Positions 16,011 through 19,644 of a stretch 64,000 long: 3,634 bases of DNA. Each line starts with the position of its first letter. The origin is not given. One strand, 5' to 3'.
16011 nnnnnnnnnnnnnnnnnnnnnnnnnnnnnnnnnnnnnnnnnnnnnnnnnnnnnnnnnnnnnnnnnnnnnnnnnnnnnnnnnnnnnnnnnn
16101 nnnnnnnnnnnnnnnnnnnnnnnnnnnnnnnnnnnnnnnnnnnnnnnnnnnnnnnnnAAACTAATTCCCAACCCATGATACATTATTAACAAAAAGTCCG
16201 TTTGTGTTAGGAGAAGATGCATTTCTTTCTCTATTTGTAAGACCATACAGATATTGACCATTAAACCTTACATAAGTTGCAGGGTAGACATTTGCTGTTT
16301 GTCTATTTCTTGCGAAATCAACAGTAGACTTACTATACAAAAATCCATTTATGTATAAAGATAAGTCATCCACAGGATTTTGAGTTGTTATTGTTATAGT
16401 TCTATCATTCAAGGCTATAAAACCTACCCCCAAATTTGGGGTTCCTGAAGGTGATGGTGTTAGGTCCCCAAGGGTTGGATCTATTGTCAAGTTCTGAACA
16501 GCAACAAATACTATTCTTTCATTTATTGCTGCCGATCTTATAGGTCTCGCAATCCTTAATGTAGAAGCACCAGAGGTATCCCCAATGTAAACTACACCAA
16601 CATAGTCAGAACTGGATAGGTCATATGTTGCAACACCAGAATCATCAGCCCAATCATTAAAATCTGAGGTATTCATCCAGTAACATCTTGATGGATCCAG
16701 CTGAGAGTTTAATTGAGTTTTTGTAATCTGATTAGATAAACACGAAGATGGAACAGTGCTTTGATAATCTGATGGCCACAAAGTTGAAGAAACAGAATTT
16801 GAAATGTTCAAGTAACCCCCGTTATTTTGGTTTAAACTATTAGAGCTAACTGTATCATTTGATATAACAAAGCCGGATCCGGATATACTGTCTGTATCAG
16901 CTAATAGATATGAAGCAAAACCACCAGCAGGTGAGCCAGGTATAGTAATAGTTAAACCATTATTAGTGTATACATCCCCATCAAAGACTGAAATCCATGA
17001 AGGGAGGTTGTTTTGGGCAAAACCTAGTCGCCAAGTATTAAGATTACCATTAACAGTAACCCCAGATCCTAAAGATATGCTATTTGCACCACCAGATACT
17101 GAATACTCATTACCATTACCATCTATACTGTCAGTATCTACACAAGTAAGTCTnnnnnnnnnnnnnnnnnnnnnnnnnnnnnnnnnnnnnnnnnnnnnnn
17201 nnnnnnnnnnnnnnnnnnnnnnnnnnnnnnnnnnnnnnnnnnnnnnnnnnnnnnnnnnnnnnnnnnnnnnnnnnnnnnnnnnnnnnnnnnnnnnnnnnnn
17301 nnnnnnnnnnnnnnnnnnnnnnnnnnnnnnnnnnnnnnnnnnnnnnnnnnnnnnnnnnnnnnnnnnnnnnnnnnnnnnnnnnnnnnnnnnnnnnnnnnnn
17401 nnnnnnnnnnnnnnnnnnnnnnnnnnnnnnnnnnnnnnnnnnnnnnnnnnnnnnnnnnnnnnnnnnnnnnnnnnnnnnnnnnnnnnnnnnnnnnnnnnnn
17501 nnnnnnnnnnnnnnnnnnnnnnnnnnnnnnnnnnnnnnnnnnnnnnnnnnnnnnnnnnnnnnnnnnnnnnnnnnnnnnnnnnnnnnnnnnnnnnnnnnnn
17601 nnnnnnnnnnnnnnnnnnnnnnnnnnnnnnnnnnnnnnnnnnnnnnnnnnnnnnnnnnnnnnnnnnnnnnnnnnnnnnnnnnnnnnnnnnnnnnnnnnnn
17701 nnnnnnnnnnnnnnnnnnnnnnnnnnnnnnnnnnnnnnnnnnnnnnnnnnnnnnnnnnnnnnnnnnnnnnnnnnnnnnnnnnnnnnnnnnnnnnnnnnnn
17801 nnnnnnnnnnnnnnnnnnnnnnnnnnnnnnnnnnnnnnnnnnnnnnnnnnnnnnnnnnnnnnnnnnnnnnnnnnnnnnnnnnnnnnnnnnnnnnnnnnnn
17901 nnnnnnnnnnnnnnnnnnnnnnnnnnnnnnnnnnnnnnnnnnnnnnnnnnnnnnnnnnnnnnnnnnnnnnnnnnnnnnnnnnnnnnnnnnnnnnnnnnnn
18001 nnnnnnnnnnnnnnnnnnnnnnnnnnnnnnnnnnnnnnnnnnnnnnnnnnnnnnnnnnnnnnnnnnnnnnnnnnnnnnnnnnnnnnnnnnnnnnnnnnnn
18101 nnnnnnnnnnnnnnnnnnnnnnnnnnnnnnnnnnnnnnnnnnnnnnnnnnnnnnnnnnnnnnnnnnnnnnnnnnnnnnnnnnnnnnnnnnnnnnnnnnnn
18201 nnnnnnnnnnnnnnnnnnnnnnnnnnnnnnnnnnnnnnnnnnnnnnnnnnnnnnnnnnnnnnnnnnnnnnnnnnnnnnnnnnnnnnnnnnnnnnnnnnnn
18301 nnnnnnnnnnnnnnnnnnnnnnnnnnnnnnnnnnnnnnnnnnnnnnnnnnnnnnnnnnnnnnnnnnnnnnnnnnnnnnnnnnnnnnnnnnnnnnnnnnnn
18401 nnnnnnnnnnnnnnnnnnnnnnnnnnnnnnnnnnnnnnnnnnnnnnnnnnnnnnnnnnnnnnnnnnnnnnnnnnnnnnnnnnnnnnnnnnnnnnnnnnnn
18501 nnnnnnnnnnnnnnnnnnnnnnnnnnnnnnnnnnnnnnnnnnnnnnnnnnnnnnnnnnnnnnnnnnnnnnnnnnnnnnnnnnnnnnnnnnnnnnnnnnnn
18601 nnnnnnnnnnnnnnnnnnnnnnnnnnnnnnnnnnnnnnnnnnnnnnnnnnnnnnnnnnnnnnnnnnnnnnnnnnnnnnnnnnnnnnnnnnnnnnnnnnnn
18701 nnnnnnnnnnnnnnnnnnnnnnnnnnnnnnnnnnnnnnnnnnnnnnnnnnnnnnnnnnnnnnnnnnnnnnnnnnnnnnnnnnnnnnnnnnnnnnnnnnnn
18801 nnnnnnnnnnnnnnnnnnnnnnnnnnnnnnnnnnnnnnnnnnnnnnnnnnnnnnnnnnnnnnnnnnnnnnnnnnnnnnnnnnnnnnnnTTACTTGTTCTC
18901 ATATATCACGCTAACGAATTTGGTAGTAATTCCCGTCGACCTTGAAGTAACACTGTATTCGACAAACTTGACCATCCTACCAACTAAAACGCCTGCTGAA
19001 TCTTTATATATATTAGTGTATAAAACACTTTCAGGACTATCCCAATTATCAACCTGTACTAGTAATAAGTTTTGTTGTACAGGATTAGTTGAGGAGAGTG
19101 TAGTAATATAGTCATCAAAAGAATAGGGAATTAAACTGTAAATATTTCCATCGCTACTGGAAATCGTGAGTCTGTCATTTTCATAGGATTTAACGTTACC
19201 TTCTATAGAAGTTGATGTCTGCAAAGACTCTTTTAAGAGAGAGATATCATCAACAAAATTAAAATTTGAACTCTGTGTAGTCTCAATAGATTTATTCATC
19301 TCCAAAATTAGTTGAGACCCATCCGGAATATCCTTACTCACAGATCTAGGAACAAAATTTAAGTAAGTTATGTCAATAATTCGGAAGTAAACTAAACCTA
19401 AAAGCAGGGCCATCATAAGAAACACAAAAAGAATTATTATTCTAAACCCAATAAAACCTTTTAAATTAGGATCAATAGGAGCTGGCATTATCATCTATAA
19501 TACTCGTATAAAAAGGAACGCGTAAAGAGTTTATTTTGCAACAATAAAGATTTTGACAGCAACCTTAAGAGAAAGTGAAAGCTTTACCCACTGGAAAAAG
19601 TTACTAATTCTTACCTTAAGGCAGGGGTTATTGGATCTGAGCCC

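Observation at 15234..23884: Tandem duplication of a three-gene T4P accessory cassette (PilX-like, ~920-aa Cys-rich secreted protein, small TM protein)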

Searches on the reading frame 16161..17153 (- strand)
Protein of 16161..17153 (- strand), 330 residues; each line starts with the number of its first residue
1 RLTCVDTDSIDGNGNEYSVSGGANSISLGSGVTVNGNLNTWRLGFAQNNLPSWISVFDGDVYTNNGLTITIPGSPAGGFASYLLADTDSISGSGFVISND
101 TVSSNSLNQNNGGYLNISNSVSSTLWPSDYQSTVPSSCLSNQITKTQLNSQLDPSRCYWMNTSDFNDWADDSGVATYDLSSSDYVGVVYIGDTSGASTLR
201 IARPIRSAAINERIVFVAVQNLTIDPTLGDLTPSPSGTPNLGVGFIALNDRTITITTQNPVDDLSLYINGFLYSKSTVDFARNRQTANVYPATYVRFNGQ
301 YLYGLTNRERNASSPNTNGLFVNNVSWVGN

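Call 50: find_homologous_proteins(query=A3, max_evalue=0.00001)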
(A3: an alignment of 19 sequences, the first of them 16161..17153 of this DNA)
Query A3 (19 sequences): 8000 candidates shared short words with the query, none scored E <= 0.00001.

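Call 62: search_solved_structures(query=A3, max_evalue=1)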
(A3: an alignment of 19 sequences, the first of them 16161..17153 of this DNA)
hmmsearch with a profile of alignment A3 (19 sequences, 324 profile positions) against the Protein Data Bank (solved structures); distinct sequences matched with E-value up to 1: 2.
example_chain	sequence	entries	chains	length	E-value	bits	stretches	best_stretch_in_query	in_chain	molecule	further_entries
3egb_A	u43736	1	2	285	0.026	16.8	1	146-242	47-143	Protein pellino homolog 2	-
3ega_A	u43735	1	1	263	0.027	16.8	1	146-242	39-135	Protein pellino homolog 2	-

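Call 95: search_protein_families(library=pfam, alignment_id=A3, max_evalue=10)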
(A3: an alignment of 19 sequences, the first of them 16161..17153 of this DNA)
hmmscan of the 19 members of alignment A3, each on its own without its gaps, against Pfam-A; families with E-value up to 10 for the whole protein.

A. member 1, window:16161-17153:- (330 aa): 0 families

B. families by the number of members that match (of 19 scanned): 12 families
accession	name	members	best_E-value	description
PF23981.1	DUF7305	2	0.0085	Domain of unknown function (DUF7305)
PF25416.1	GRHL1_C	1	0.05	GRHL1-like, C-terminal domain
PF04170.18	NlpE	1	0.055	NlpE N-terminal domain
PF23891.1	DUF7243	1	0.066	Family of unknown function (DUF7243)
PF16400.11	DUF5008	1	0.081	Domain of unknown function (DUF5008)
PF20280.3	CTD4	1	0.092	C-terminal domain 4 of the ABC-three component (ABC-3C) systems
PF05899.18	Cupin_3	1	0.11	EutQ-like cupin domain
PF21975.1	ASNSD1-SEP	1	0.16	ASNSD1 upstream open reading frame protein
PF11529.14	AvrL567-A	1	0.16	Melampsora lini avirulence protein AvrL567-A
PF14728.12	PTHB1_GAE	1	0.24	PTHB1 GAE domain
PF10614.14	CsgF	1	0.24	Type VIII secretion system (T8SS), CsgF protein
PF14014.11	DUF4230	1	0.29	Protein of unknown function (DUF4230)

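Call 103: search_solved_structures(query=window:16161-17153:-, max_evalue=10)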
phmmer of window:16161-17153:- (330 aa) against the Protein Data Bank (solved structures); distinct sequences matched with E-value up to 10: 2.
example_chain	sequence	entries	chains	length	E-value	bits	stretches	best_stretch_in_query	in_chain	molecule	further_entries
9e60_L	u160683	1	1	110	0.17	14.3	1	233-275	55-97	Light chain antibody fragment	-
6yp6_A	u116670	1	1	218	0.22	14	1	5-103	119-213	NanS-p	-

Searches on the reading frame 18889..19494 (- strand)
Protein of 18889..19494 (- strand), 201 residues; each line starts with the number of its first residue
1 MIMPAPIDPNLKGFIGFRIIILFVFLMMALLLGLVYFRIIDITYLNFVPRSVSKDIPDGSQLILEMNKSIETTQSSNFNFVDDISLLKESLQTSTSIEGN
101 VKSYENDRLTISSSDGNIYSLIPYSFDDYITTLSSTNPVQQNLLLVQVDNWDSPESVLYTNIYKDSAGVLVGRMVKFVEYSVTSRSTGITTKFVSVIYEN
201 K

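Call 6: search_protein_families(library=pfam, proteins=[window:18889-19494:-], max_evalue=1)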
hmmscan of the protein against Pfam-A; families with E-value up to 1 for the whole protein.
window:18889-19494:- (201 aa): 1 family
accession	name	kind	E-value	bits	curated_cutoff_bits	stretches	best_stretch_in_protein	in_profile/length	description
PF07076.17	DUF1344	-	0.012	15.8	23.1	1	96-126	3-32/60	Protein of unknown function (DUF1344)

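Call 7: search_protein_families(library=ncbifam, proteins=[window:18889-19494:-], max_evalue=1)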
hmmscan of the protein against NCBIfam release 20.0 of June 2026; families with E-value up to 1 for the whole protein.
window:18889-19494:- (201 aa): 1 family
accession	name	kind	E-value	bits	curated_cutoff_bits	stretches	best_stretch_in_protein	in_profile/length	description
NF007898.0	PRK10604.1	equivalog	0.11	11.6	478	1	12-37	3-28/433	two-component system sensor histidine kinase RstB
